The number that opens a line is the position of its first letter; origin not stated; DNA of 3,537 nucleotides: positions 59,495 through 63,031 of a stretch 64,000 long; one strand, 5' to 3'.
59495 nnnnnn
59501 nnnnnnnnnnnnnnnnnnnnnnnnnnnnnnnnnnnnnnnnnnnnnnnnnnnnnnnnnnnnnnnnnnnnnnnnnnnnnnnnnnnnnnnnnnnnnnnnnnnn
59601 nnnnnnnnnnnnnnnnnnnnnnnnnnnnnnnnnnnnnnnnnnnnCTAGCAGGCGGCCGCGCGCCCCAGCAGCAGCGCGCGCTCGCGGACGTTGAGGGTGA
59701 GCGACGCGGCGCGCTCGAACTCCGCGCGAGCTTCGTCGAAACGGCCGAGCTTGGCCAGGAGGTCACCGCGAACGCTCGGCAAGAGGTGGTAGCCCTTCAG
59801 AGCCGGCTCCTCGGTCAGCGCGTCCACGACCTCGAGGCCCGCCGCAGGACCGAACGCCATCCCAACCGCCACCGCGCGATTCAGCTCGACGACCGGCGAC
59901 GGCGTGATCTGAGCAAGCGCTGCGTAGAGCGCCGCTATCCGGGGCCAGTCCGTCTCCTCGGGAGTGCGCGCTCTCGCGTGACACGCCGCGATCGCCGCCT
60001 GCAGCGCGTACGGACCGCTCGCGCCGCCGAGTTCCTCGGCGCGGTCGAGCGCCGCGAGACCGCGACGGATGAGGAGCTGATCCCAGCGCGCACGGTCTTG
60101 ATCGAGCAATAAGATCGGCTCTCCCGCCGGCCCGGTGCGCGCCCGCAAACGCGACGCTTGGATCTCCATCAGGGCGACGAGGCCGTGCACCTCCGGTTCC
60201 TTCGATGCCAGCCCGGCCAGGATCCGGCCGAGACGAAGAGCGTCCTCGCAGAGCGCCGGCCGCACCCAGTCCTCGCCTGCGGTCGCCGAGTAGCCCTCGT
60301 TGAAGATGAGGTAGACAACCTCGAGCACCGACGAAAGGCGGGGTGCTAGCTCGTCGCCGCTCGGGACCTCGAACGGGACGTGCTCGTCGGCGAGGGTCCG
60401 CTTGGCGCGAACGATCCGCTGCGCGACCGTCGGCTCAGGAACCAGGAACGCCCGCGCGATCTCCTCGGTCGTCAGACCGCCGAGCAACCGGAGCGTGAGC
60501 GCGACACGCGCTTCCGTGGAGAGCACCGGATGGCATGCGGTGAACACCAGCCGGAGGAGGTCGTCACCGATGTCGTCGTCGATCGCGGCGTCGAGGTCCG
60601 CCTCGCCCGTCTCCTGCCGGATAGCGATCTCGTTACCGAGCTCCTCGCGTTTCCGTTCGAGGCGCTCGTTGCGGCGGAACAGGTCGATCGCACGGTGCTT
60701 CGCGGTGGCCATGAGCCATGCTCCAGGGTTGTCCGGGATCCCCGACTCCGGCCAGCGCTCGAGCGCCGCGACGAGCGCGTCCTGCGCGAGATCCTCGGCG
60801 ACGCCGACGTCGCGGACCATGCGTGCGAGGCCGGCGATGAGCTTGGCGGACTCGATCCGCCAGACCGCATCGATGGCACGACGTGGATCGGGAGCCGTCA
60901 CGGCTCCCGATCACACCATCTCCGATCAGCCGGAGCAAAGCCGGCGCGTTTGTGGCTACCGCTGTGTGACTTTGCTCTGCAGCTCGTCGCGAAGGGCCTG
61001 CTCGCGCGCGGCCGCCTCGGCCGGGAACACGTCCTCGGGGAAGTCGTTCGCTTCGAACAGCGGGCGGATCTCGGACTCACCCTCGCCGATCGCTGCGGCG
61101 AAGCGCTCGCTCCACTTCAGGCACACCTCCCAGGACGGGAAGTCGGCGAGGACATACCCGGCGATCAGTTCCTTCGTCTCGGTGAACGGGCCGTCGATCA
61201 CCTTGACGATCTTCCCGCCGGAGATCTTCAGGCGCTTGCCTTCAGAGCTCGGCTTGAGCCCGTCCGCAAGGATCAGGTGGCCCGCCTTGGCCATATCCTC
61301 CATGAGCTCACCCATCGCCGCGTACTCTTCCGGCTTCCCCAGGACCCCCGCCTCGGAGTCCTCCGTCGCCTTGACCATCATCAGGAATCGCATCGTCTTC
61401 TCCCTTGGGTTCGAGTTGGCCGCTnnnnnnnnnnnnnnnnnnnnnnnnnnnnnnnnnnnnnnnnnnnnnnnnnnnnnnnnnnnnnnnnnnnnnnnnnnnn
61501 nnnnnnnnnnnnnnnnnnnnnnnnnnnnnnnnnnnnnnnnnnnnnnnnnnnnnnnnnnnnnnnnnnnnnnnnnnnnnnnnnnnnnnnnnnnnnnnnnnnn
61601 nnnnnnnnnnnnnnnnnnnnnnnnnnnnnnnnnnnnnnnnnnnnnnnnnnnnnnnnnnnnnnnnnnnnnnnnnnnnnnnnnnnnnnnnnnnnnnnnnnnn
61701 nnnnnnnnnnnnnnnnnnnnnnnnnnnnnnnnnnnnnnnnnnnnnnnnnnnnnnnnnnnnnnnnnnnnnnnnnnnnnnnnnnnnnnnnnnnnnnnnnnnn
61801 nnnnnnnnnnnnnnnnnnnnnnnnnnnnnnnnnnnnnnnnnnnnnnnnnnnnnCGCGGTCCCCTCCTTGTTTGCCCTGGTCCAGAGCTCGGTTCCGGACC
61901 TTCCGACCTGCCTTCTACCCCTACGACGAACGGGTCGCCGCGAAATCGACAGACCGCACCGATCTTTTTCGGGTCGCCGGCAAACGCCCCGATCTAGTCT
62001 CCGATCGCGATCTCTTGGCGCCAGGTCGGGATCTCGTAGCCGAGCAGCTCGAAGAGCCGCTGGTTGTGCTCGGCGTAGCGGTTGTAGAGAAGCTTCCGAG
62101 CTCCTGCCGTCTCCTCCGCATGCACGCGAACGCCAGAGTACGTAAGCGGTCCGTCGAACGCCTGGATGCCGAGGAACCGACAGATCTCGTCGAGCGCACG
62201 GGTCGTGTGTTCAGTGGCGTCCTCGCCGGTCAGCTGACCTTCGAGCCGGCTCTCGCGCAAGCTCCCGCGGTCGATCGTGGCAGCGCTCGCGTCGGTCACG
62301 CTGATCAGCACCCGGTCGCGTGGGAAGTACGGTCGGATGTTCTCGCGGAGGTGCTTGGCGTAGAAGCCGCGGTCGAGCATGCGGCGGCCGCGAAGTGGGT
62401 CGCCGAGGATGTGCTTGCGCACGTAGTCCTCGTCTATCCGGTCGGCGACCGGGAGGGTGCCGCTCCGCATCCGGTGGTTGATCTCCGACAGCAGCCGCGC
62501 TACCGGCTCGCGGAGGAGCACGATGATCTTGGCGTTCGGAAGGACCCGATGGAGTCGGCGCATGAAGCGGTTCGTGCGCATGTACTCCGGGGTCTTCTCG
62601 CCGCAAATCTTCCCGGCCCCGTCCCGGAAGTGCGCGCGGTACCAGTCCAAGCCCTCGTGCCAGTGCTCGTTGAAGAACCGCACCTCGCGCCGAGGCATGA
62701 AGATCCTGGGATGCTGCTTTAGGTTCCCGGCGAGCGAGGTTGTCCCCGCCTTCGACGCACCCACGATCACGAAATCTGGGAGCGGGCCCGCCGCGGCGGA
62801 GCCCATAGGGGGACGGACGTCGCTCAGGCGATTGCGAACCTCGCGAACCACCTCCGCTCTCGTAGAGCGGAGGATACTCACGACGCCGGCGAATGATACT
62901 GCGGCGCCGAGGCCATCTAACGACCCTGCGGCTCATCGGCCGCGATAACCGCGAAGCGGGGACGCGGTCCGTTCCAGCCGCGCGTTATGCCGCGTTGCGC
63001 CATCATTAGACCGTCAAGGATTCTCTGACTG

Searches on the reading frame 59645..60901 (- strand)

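Call 13: search_protein_families(library=pfam, proteins=[window:59645-60901:-])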
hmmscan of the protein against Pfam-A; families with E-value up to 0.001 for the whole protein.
window:59645-60901:- (418 aa): 5 families
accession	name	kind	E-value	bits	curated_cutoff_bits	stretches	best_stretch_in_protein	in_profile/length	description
PF20239.3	DUF6596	-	6.5e-36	123.1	27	1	188-288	1-101/102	Family of unknown function (DUF6596)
PF08281.18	Sigma70_r4_2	-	6.2e-11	42.2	25.7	1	120-170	4-54/54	Sigma-70, region 4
PF04542.20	Sigma70_r2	-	1.8e-10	40.9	24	1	24-80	12-70/71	Sigma-70 region 2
PF04545.22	Sigma70_r4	-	4.8e-05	23.2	24.1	1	127-170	5-48/50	Sigma-70, region 4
PF07719.23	TPR_2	-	0.00013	22.3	27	1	378-401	7-30/34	Tetratricopeptide repeat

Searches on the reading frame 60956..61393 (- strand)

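Call 11: search_protein_families(library=pfam, proteins=[window:60956-61393:-])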
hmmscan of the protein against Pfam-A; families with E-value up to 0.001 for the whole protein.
window:60956-61393:- (145 aa): 1 family
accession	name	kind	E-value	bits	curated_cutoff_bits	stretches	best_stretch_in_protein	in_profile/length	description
PF03795.20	YCII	-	1.2e-10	42.1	24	1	1-113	1-92/95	YCII-related domain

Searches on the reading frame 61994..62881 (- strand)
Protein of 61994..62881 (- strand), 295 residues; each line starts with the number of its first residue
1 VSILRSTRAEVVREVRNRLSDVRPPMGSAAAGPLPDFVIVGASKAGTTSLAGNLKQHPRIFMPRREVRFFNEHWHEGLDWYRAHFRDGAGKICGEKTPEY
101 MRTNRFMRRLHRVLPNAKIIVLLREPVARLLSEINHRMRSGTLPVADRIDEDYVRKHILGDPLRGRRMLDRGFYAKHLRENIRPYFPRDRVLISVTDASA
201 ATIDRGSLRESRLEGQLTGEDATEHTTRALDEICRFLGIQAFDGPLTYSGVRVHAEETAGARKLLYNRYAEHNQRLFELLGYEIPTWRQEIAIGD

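Call 13: search_protein_families(library=pfam, proteins=[window:61994-62881:-])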
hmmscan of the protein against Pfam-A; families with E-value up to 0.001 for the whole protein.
window:61994-62881:- (295 aa): 2 families
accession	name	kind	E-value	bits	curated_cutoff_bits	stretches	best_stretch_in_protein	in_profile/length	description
PF13469.12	Sulfotransfer_3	-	5.4e-12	46.9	27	1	87-149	99-158/216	Sulfotransferase family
PF00685.33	Sulfotransfer_1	-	6.6e-12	45.8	22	1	35-192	2-157/255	Sulfotransferase domain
